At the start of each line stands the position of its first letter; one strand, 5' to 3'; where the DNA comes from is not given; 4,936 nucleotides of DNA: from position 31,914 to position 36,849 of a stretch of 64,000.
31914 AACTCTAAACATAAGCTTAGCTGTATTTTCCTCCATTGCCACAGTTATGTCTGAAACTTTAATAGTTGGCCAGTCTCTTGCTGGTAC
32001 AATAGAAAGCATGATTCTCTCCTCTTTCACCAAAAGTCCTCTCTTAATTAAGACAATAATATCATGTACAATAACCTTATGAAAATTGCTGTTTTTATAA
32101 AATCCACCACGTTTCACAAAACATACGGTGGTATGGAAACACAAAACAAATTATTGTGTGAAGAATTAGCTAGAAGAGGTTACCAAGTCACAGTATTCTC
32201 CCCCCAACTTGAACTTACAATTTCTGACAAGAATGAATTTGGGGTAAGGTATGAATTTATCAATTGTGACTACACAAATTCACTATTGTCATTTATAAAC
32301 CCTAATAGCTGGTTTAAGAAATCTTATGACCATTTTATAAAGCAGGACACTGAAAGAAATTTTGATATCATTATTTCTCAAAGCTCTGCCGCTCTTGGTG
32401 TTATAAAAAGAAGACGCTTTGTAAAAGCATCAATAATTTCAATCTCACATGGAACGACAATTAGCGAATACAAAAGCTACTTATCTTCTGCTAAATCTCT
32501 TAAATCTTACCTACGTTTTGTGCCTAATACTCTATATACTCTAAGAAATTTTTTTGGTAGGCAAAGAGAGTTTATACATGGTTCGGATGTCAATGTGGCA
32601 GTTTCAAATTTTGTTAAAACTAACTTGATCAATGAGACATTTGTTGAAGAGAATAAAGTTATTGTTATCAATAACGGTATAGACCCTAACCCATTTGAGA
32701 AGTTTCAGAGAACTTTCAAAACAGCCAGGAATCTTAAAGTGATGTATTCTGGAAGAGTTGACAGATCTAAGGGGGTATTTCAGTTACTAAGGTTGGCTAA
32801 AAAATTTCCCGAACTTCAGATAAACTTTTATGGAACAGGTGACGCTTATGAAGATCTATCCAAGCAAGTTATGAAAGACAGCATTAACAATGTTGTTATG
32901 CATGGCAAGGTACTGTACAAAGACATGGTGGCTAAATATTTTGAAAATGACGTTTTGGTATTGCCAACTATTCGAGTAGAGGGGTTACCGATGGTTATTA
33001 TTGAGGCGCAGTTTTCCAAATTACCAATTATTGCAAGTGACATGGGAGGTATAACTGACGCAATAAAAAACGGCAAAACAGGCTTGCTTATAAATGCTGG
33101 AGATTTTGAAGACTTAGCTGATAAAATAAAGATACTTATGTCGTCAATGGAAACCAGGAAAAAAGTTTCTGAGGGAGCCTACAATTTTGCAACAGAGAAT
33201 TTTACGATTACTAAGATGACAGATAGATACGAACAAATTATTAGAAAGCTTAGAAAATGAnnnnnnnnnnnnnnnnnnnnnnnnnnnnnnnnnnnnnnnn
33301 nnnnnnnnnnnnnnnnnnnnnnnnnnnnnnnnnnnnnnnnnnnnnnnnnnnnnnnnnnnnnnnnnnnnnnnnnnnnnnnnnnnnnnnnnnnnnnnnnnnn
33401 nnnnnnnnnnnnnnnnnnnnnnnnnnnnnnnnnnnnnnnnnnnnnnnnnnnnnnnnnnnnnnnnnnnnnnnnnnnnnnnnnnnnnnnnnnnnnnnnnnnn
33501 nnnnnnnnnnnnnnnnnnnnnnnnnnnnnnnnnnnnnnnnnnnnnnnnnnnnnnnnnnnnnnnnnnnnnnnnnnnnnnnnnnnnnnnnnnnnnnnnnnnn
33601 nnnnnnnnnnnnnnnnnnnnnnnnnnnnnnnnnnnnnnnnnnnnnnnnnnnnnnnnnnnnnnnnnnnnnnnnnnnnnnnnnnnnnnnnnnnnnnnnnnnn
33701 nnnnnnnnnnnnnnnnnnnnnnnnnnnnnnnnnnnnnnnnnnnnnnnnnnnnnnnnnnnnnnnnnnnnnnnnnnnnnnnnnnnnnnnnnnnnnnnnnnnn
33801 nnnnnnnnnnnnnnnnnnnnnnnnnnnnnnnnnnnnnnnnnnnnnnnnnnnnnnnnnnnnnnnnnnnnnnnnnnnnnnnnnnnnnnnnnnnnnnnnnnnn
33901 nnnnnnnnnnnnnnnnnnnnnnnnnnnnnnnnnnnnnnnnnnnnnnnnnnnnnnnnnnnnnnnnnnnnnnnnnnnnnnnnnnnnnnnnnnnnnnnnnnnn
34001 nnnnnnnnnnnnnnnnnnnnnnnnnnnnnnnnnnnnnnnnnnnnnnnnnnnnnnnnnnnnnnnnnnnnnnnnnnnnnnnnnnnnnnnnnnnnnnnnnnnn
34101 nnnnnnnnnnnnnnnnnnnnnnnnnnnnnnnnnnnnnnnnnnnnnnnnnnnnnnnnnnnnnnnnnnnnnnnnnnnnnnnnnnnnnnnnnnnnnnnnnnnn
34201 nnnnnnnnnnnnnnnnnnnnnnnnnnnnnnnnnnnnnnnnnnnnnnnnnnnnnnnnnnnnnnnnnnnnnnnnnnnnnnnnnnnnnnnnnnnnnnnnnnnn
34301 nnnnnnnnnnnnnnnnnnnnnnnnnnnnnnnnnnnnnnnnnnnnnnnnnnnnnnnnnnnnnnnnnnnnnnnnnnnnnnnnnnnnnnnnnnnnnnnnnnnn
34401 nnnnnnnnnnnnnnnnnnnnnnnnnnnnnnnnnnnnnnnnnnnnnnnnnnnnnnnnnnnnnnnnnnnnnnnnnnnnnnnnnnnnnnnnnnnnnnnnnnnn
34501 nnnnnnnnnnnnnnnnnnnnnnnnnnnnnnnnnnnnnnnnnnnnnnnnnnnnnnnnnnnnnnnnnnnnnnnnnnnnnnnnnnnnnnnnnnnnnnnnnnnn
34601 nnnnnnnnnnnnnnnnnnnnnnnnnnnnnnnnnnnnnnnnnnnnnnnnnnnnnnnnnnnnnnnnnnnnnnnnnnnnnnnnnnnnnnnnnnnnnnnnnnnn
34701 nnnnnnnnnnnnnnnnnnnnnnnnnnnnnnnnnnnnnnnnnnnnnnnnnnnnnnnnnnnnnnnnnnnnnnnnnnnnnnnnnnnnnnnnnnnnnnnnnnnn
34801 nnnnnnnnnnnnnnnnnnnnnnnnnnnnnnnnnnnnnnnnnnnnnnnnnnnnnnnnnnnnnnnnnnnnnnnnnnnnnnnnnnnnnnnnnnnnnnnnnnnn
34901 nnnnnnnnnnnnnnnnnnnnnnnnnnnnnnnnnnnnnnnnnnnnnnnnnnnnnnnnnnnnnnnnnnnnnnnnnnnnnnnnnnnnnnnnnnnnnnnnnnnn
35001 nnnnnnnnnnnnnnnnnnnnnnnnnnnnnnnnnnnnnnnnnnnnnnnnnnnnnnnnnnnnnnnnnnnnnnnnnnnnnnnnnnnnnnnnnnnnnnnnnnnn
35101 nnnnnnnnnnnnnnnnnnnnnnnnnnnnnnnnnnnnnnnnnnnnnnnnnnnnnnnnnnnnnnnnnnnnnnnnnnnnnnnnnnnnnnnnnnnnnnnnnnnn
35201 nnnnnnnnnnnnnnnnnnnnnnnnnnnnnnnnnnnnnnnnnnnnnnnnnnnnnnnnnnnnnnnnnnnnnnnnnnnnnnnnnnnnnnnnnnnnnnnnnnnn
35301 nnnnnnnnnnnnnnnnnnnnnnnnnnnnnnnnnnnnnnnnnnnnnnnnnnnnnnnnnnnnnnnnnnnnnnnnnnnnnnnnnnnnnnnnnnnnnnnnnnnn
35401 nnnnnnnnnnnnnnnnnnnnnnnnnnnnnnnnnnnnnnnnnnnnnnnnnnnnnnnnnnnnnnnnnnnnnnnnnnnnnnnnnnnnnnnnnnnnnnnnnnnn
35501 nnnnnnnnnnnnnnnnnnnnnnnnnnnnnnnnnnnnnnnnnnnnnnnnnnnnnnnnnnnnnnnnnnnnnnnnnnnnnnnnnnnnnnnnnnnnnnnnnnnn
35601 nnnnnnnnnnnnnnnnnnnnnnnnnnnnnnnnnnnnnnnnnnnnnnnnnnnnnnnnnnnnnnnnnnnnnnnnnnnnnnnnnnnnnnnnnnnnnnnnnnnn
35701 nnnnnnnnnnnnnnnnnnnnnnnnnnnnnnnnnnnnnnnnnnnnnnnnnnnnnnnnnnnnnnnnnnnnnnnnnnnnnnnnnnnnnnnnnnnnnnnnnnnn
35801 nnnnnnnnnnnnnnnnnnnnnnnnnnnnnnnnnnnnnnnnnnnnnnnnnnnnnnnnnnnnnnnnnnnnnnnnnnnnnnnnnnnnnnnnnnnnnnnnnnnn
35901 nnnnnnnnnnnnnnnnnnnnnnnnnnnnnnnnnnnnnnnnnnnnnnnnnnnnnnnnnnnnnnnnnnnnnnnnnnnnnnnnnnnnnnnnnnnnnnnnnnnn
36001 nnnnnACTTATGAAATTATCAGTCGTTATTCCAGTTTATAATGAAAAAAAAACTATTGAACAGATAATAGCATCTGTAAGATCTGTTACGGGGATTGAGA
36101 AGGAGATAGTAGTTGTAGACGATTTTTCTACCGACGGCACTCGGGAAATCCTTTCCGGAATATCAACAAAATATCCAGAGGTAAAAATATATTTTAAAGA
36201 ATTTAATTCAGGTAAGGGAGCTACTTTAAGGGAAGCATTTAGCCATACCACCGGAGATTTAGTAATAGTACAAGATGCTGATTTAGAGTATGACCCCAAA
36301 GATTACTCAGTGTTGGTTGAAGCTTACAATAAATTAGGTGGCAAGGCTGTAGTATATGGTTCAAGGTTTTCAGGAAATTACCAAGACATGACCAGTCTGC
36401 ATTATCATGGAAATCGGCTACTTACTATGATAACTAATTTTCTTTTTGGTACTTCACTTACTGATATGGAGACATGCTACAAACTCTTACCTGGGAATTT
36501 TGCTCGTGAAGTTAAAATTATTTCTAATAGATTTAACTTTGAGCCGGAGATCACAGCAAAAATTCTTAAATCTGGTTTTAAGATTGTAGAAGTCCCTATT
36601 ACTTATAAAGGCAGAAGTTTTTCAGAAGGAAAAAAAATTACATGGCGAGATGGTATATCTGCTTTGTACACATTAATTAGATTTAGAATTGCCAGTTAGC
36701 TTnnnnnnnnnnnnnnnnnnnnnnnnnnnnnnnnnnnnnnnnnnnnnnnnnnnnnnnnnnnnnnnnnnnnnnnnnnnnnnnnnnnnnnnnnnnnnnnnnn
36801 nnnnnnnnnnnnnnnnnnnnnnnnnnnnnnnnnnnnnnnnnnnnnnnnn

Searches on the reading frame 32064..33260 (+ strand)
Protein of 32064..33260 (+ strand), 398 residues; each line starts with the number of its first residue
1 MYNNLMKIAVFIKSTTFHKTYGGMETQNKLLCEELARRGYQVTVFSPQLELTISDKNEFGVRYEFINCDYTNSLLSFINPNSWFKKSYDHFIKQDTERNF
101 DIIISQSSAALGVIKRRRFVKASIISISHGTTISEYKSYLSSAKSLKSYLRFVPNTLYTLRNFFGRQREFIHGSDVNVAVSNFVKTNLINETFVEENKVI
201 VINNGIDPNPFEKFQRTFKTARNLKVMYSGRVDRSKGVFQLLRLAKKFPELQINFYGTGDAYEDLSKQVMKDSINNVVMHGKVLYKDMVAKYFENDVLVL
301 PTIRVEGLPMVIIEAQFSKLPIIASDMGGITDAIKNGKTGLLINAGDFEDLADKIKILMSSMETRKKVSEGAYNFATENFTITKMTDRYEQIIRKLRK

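Call 17: search_protein_families(library=pfam, proteins=[window:32064-33260:+], max_evalue=0.01)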
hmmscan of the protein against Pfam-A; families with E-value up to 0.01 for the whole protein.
window:32064-33260:+ (398 aa): 7 families
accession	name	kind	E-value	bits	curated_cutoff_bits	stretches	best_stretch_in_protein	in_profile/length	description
PF00534.26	Glycos_transf_1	-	5.7e-28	98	26.4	1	214-374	6-171/172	Glycosyl transferases group 1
PF13692.12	Glyco_trans_1_4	-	1.5e-22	80.9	27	1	225-360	3-141/142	Glycosyl transferases group 1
PF13439.12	Glyco_transf_4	-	2e-17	64.2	28.5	1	21-208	1-168/170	Glycosyltransferase Family 4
PF20706.3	GT4-conflict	-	4.1e-08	33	26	1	166-336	139-322/385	Family 4 Glycosyltransferase in conflict systems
PF13579.12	Glyco_trans_4_4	-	3.6e-05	24.6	29.7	1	22-205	1-158/158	Glycosyl transferase 4-like domain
PF21887.2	RhiE_B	-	0.0009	19.6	27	0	200-257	5-62/120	RhiE branching domain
PF13524.12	Glyco_trans_1_2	-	0.0014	19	25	1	241-384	5-137/144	Glycosyl transferase-like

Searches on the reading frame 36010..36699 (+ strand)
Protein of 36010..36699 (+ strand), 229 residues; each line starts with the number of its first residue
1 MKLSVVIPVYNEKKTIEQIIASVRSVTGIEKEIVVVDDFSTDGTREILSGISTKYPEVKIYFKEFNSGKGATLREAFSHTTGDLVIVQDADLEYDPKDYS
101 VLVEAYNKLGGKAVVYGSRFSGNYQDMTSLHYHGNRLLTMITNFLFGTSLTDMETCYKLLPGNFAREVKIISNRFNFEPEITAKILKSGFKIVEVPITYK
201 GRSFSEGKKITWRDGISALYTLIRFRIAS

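Call 67: search_protein_families(library=pfam, proteins=[window:36010-36699:+], max_evalue=1)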
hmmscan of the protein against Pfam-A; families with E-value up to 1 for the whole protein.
window:36010-36699:+ (229 aa): 5 families
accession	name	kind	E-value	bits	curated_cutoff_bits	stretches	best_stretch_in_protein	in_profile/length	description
PF00535.33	Glycos_transf_2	-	1.3e-34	120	23.3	1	4-157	1-156/168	Glycosyl transferase family 2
PF13641.12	Glyco_tranf_2_3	-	2.4e-08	34.7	27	1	3-91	3-96/230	Glycosyltransferase like family 2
PF10111.15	Glyco_tranf_2_2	-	5.3e-07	29.8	27.3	1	4-92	1-92/276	Glycosyltransferase like family 2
PF13704.12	Glyco_tranf_2_4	-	0.00036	21.4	27.5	1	11-91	2-81/98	Glycosyl transferase family 2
PF05060.20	MGAT2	-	0.026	14.1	27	1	3-52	27-77/349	N-acetylglucosaminyltransferase II (MGAT2)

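Call 76: search_protein_families(library=ncbifam, proteins=[window:36010-36699:+], max_evalue=0.001)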
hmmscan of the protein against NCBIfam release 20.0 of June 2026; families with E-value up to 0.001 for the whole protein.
window:36010-36699:+ (229 aa): 25 families
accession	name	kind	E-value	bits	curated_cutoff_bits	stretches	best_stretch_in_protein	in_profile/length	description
TIGR04182.1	glyco_TIGR04182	equivalog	2e-30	106.2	325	1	3-225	2-217/293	S-layer glycoprotein N-glycosyltransferase AglJ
NF047588.1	GlcsyltransPgfSStrep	equivalog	4e-18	65.7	500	1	1-173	1-172/308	glycosyltransferase PgfS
NF007986.1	PRK10714.1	equivalog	1.2e-16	60.6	529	1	2-223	7-223/316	undecaprenyl-phosphate 4-deoxy-4-formamido-L-arabinose transferase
NF041391.1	DPhHxTase_Halo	equivalog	1.3e-16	60.3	375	1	9-203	3-187/213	dolichyl-phosphate hexose transferase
TIGR03937.1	PgaC_IcaA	equivalog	1.7e-15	56.9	422.3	1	2-111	46-155/407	poly-beta-1,6-N-acetyl-D-glucosamine synthase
NF007482.0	PRK10073.1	equivalog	6.6e-15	54.9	423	1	2-104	7-108/334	glycosyltransferase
NF047683.1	TeichurnBiosyTuaG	equivalog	8.6e-15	55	400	1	3-97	8-102/252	teichuronic acid biosynthesis protein TuaG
NF010496.0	PRK13915.1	equivalog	2.9e-14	52.8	262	1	2-95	32-131/307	glucosyl-3-phosphoglycerate synthase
TIGR04283.1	glyco_like_mftF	equivalog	2.9e-13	49.9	182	1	3-144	1-134/221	TIGR04283 family arsenosugar biosynthesis glycosyltransferase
NF058614.1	PPMAGASynPpgS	equivalog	6.7e-12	45.3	370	1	5-216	4-213/226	polyprenyl-phospho-N-acetylgalactosaminyl synthase PpgS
NF053739.1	GlytfEpsEBac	equivalog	6.2e-11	41.8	450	1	2-91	2-92/265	glycosyltransferase EpsE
NF038302.1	EPS_HpsE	equivalog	8.1e-11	41.4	300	1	1-126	1-130/307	hormogonium polysaccharide biosynthesis glycosyltransferase HpsE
NF041875.1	EPS_EpsD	equivalog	2.7e-10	40.2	370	1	3-117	1-114/325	exopolysaccharide biosynthesis glycosyltransferase EpsD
TIGR03111.1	glyc2_xrt_Gpos1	hypoth_equivalog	2e-09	36.8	363.95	1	3-105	51-155/439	TIGR03111 family XrtG-associated glycosyltransferase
NF050050.1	ProtGlycPglI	equivalog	4.7e-09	36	500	1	2-107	3-109/306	GalNAc(5)-diNAcBac-PP-undecaprenol beta-1,3-glucosyltransferase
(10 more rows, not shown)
